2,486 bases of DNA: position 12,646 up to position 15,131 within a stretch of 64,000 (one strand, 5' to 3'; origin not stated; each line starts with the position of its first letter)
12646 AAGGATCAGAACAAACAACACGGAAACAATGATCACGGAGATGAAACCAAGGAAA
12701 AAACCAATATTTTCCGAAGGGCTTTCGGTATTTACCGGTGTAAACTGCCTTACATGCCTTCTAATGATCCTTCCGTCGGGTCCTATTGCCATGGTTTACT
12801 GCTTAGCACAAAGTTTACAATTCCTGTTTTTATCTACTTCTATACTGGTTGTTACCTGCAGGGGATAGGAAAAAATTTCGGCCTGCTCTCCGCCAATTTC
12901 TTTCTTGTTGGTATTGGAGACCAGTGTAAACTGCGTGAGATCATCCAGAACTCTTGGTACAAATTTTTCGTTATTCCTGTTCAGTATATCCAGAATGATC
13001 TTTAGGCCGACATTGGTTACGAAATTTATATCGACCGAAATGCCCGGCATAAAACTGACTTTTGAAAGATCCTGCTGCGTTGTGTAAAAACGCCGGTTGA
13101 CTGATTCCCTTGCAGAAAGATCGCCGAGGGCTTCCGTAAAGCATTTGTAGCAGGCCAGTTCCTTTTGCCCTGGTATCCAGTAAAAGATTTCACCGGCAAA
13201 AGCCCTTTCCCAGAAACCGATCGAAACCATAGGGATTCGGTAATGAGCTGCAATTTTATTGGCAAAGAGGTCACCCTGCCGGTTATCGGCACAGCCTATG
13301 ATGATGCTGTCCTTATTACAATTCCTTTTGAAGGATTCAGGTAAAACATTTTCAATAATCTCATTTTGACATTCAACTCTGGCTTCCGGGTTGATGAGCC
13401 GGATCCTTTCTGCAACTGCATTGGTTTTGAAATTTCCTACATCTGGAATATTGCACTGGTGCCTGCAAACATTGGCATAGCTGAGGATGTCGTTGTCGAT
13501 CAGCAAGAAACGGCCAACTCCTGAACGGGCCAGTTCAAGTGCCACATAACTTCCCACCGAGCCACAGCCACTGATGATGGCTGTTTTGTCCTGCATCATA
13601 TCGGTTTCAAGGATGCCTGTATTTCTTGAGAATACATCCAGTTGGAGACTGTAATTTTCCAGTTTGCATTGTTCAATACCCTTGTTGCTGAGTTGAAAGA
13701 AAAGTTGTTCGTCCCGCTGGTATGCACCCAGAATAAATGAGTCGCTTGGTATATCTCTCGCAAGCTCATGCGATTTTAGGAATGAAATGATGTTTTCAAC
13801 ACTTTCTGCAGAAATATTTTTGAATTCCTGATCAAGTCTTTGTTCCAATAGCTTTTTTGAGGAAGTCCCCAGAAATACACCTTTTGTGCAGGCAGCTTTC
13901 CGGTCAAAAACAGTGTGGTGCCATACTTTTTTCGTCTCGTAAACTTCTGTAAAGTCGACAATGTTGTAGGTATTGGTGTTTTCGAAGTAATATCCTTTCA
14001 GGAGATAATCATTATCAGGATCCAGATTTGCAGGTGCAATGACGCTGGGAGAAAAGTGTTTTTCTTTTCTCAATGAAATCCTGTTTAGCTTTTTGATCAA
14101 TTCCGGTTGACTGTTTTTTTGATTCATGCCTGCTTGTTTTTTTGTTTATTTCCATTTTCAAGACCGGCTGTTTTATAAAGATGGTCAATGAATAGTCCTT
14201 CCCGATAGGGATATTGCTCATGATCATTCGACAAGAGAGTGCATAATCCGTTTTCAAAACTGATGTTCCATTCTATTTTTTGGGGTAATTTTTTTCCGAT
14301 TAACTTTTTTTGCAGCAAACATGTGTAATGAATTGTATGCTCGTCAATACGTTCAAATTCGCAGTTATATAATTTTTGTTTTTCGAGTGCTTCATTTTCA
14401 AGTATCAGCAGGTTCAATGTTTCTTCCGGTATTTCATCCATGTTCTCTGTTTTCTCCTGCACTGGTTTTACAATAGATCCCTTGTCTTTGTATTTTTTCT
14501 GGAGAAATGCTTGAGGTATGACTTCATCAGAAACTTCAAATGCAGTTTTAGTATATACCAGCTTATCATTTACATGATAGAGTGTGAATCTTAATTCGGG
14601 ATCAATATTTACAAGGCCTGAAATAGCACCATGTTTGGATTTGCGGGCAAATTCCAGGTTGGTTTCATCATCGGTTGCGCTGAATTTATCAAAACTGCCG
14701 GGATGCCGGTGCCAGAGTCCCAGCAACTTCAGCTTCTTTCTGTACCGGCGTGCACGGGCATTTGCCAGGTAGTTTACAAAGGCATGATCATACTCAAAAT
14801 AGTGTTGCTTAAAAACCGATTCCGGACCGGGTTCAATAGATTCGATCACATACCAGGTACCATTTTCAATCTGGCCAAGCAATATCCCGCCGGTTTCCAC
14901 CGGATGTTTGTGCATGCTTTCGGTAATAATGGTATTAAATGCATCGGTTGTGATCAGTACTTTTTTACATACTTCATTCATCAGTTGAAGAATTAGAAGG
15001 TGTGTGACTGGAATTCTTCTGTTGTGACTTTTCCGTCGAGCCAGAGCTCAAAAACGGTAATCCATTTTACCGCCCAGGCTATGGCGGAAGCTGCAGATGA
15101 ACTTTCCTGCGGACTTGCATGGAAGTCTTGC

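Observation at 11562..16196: Six-gene operon built around an E2-like / JAB / E1-like core with no ubiquitin-like gene and no CD-NTase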

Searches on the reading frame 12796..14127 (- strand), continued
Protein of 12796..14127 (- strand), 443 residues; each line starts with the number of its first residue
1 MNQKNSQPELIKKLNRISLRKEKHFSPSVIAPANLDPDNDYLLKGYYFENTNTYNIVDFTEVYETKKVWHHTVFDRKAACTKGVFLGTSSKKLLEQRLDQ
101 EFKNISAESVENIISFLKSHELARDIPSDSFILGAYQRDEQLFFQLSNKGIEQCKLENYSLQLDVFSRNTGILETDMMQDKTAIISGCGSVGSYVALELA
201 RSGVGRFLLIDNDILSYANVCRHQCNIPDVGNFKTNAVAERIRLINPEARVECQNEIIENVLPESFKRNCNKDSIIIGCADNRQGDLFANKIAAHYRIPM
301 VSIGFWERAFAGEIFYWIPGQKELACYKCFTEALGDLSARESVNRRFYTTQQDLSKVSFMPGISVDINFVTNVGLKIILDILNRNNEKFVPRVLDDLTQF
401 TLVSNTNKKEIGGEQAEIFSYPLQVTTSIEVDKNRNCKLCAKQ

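Call 40: find_encoding_contigs(protein=P0009, flank=8000, max_places=2)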
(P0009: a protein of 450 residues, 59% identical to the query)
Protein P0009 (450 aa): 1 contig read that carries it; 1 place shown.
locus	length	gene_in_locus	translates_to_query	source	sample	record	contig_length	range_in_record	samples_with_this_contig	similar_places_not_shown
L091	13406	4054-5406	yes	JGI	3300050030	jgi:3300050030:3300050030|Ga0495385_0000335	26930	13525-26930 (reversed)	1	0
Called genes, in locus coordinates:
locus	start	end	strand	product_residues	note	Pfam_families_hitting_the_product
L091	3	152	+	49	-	?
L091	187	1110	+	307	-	PF04055:Radical_SAM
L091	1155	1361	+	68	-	-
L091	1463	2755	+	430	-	PF04055:Radical_SAM, PF13353:Fer4_12 (weak)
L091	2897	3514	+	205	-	PF26395:E2-CBASS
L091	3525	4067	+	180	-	PF14464:Prok-JAB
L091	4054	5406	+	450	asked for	PF00899:ThiF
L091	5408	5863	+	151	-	-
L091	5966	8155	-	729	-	PF01734:Patatin, PF07244:POTRA (weak), PF19143:Omp85_2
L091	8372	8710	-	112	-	-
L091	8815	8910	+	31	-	-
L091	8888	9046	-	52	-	-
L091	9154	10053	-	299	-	PF00892:EamA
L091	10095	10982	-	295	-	PF00850:Hist_deacetyl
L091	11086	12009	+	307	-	-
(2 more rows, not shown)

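Call 59: search_solved_structures(query=A1, max_evalue=1e-8, show_alignments=1)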
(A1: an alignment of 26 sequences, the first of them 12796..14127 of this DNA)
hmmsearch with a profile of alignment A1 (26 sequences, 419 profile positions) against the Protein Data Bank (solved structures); distinct sequences matched with E-value up to 1e-8: 20.
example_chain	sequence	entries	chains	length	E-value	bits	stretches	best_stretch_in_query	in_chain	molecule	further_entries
6h78_A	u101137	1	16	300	7e-15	58.4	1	154-304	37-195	Ubiquitin-like modifier-activating enzyme 5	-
6h77_A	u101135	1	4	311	7.6e-15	58.3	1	154-304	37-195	Ubiquitin-like modifier-activating enzyme 5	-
5iaa_A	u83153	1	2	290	8.2e-15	58.2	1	156-304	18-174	Ubiquitin-like modifier-activating enzyme 5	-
3guc_A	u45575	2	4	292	8.5e-15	58.1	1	156-304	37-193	Ubiquitin-like modifier-activating enzyme 5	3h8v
5l95_A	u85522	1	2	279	1.1e-14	57.8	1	158-304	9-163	Ubiquitin-like modifier-activating enzyme 5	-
3h5n_A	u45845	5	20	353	4.9e-14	55.6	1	147-304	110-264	MccB protein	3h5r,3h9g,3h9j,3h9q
3h5a_A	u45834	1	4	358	5.1e-14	55.6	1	147-304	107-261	MccB protein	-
6om4_A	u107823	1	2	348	5.8e-14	55.4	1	144-248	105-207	MccB protein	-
9hmp_A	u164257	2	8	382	6.6e-14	55.2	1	142-277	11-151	tRNA threonylcarbamoyladenosine dehydratase 1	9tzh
1jw9_B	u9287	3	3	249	9e-13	51.5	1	152-310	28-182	MOLYBDOPTERIN BIOSYNTHESIS MOEB PROTEIN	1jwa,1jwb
4d7a_A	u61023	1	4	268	1.6e-12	50.6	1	155-234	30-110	TRNA THREONYLCARBAMOYLADENOSINE DEHYDRATASE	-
4yed_A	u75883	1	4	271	1.6e-12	50.6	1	155-234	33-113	tRNA threonylcarbamoyladenosine dehydratase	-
4d79_A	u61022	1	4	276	1.7e-12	50.5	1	155-234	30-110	TRNA THREONYLCARBAMOYLADENOSINE DEHYDRATASE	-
1zud_1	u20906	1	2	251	1.8e-12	50.5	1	153-305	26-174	Adenylyltransferase thiF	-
1zfn_A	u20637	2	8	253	1.8e-12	50.4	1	153-305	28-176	Adenylyltransferase thiF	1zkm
7to3_A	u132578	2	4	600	3.1e-10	43.1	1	153-228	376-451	Cap2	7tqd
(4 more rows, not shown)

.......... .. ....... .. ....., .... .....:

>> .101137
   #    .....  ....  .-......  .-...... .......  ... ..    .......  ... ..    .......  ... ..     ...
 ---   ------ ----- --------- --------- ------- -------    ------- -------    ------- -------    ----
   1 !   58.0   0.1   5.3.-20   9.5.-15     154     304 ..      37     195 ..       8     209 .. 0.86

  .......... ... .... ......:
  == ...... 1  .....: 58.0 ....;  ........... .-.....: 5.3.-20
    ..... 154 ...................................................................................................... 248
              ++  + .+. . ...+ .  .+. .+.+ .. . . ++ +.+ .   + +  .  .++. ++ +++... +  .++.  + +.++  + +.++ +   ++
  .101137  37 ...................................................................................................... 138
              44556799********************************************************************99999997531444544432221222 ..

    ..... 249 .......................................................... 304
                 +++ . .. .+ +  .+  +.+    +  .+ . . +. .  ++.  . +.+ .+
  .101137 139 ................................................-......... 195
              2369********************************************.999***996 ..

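Call 76: predict_structure(alignment_id=A1)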
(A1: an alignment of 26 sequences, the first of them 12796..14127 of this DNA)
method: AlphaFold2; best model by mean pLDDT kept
length: 443 residues; sequences in the alignment: 26
mean_pLDDT: 76.5   pTM: 0.60
mean pLDDT of the five models: 76.5, 73.8, 73.1, 72.1, 71.7
residues with pLDDT >= 90: 144; 70-90: 170; 50-70: 57; < 50: 72
segments of 3 or more residues with pLDDT < 50: 163-173, 216-232, 336-362, 410-413, 415-421
pLDDT, mean of each block of 10 residues (from residue 1): 64 62 77 87 91 90 77 79 96 96 91 94 84 93 92 87 46 64 85 84 89 56 42 71 76 89 94 90 84 95 76 87 89 59 36 40 61 87 81 79 60 42 60 86 68
secondary structure, 60 per line:
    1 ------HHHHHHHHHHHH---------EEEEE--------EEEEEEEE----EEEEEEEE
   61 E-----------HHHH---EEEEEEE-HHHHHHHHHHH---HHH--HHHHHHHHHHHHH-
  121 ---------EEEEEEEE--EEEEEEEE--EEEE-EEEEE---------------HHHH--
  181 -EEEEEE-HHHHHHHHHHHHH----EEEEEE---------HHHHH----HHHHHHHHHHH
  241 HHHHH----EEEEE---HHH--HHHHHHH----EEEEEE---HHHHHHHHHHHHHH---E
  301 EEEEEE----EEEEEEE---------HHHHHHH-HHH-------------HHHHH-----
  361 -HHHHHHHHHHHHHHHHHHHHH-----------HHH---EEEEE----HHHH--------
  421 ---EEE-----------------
elements in order: H7-18 E28-32 E41-48 E53-61 H73-76 E80-86 H88-98 H107-119 E130-137 E140-147 E150-153 E155-159 H175-178 E182-187 H189-201 E206-211 H221-225 H230-245 E250-254 H263-269 E274-279 H283-296 E300-306 E311-317 H327-333 H351-355 H362-382 E400-404 H409-412 E424-426

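Call 79: fold_search(model_id=the predicted structure, library=pdb)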
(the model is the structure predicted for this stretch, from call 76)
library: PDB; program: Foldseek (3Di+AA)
matches with E <= 10: 1387; with E <= 0.001: 237
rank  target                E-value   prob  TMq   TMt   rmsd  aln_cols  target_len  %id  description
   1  7tqd_B                7.1e-13  1.00  0.46  0.41   6.9       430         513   15  Structure of Enterobacter cloacae Cap2-CdnD02 2:1 complex (released 2023-01-11)
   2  7to3_A                8.5e-13  1.00  0.51  0.41   7.9       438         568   17  Structure of Enterobacter cloacae Cap2-CdnD02 2:2 complex (released 2023-01-11)
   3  9eae_A                4.6e-12  1.00  0.37  0.36  18.3       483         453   15  Structure of Citrobacter BubCD(D104A)-BubB (released 2025-09-24)
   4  9ea4                  9.4e-12  1.00  0.39  0.39  17.0       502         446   16  Structure of Citrobacter BubCD (released 2025-09-24)
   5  9eav_B                1.0e-11  1.00  0.39  0.38  19.3       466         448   16  Structure of Citrobacter BubCD(D104A/Y370F)-BubB-BubA(155-229) (released 2025-09-24)
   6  9eae_B                1.2e-11  1.00  0.36  0.36  18.0       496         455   15  Structure of Citrobacter BubCD(D104A)-BubB (released 2025-09-24)
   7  9eav_A                1.7e-11  1.00  0.38  0.38  19.0       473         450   16  Structure of Citrobacter BubCD(D104A/Y370F)-BubB-BubA(155-229) (released 2025-09-24)
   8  5l95_A                2.0e-11  1.00  0.36  0.60   9.0       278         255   19  Crystal structure of human UBA5 in complex with UFM1 and AMP (released 2016-09-21)
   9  9ea5_A                2.0e-11  1.00  0.38  0.39  18.0       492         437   15  Structure of Citrobacter BubCD D104A mutant (released 2025-09-24)
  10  6h77_B                2.4e-11  1.00  0.41  0.58   5.4       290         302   20  E1 enzyme for ubiquitin like protein activation in complex with UBL (released 2018-10-31)
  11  6h78_I                2.5e-11  1.00  0.40  0.59   6.3       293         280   21  E1 enzyme for ubiquitin like protein activation. (released 2018-10-31)
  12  6h78_A                2.7e-11  1.00  0.40  0.59   6.8       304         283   20  E1 enzyme for ubiquitin like protein activation. (released 2018-10-31)
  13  6h78_B                3.8e-11  1.00  0.39  0.58   7.5       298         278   20  E1 enzyme for ubiquitin like protein activation. (released 2018-10-31)
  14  6h78_K                4.3e-11  1.00  0.39  0.59   7.3       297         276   20  E1 enzyme for ubiquitin like protein activation. (released 2018-10-31)
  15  6h77_C                5.8e-11  1.00  0.41  0.58   5.4       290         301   20  E1 enzyme for ubiquitin like protein activation in complex with UBL (released 2018-10-31)
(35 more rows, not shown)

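Call 81: search_dna_similar(query=window:12796-14127:-, collection=plasmids, mode=protein, max_evalue=1e-20, max_rows=15)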
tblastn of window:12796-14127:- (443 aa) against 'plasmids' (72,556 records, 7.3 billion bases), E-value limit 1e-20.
Records with a match: 2; places in all: 2; records where one place covers at least 80% of the query: 0.
Best place of each record, by identity: <60% 2.
By first word of the organism name: Bradyrhizobium 2.
By predicted mobility (MOB-suite, as given by PLSDB): conjugative 2.
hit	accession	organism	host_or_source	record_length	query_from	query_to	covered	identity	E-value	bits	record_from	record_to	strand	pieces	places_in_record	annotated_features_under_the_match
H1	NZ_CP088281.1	Bradyrhizobium barranii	Glycine max cv. AC Glengarry,cell ...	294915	162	367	47%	34.0%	2e-23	111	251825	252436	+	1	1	ThiF family adenylyltransferase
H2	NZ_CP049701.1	Bradyrhizobium barranii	Glycine max cv. AC Glengarry,cell ...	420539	162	367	47%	34.0%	2e-23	111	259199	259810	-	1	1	ThiF family adenylyltransferase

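Call 82: search_dna_similar(query=window:12796-14127:-, collection=phages, mode=protein, max_evalue=1e-20, max_rows=10)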
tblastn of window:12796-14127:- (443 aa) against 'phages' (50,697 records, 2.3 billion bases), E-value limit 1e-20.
Records with a match: 1; places in all: 1; records where one place covers at least 80% of the query: 0.
Best place of each record, by identity: <60% 1.
By first word of the organism name: Bacteriophage 1.
By host as written in the record: - 1.
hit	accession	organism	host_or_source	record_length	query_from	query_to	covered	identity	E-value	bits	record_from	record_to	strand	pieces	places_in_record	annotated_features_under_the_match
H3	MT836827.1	Bacteriophage sp.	human fecal samples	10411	138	431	66%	50.8%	2e-89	302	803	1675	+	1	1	record has no annotation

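Call 83: find_related_loci(query=A1, collection=viral_contigs, flank=8000)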
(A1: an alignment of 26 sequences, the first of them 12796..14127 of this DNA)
Query A1 (443 aa) in viral_contigs; peptide patterns used: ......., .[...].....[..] (x = any residue, [..] = any of these).
28 stretches matched a pattern; 4 encode a relative of the query (tblastn E <= 1e-3); 4 distinct loci.
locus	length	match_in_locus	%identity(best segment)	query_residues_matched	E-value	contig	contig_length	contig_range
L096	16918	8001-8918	52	128-438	2e-100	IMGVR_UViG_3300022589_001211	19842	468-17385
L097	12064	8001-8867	51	140-431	7e-92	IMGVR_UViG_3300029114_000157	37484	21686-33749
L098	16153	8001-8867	51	140-431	7e-92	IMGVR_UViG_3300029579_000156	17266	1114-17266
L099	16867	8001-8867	46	153-443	3e-81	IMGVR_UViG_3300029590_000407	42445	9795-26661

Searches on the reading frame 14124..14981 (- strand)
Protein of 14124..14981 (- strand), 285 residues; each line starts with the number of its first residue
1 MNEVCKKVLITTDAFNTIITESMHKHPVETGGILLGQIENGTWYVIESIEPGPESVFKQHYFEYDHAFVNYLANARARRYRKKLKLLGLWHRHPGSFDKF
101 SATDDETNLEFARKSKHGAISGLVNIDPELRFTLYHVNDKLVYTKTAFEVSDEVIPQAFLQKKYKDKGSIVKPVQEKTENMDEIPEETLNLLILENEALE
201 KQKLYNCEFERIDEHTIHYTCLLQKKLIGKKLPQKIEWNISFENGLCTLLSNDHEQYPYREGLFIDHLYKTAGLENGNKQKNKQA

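Call 3: search_protein_families(library=pfam, proteins=[window:14124-14981:-], max_evalue=1)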
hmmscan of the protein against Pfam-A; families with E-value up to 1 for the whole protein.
window:14124-14981:- (285 aa): 2 families
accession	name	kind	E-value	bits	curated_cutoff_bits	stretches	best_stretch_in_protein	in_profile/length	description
PF14464.11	Prok-JAB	-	3.3e-10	40.3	25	1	13-108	3-90/114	Prokaryotic homologs of the JAB domain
PF01398.27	JAB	-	0.016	15.4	22.5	1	6-109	4-109/117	JAB1/Mov34/MPN/PAD-1 ubiquitin protease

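Call 4: search_protein_families(library=padloc, proteins=[window:14124-14981:-], max_evalue=1)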
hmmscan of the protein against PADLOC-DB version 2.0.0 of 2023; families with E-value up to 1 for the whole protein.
window:14124-14981:- (285 aa): 27 families (the best 25 are shown)
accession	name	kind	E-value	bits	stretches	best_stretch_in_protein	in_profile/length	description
PDLC00890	JAB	-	1.4e-13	48.7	1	7-115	11-119/157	JAB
PDLC00895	JAB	-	8.1e-13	46.3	1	3-107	6-109/162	JAB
PDLC00904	JAB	-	2.4e-12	45.1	1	7-107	6-103/170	JAB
PDLC00896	JAB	-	2.6e-12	44.7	1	6-117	11-124/159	JAB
PDLC00902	JAB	-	2.2e-11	41.7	1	6-118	14-127/159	JAB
PDLC00889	JAB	-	8.7e-10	36.4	1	7-115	20-127/168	JAB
PDLC00909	JAB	-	1.3e-09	36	1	7-107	19-121/168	JAB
PDLC00727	Effector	-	3.7e-09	33.6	1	7-117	7-117/590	TIR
PDLC00887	JAB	-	7.9e-09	33.7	1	10-107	18-116/160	JAB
PDLC00891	JAB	-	1.3e-08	32.4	1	24-118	30-121/159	JAB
PDLC00898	JAB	-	8e-07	26.8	1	26-119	38-128/162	JAB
PDLC02013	SAVED5--SAVED_TIR_JAB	-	8.5e-07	25.9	1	6-117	6-116/584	-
PDLC00892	JAB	-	1.2e-06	26.2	1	5-113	11-118/174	JAB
PDLC00827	E1-E2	-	1.8e-06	24.7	1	4-114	561-672/711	E1-E2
PDLC00835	E1-E2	-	3.6e-06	23.6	1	7-114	617-723/778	E1-E2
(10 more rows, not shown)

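Call 5: search_protein_families(library=ncbifam, proteins=[window:14124-14981:-], max_evalue=1)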
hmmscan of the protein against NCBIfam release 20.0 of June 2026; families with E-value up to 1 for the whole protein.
window:14124-14981:- (285 aa): 3 families
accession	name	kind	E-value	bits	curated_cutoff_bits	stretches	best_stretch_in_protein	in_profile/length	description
NF058523.1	6A-MBL_cap2_3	equivalog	1.5e-14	53.5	320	1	7-117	544-656/665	anti-phage 6A-MBL system cap2_3 protein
TIGR02256.1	ICE_VC0181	hypoth_equivalog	2.1e-08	34.1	127.6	1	22-107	11-96/131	conserved hypothetical protein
NF050170.1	CDNTaseCGASCap3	equivalog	0.00022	21.5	200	1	6-107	14-116/153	CBASS system CD-NTase/cGAS isopeptidase Cap3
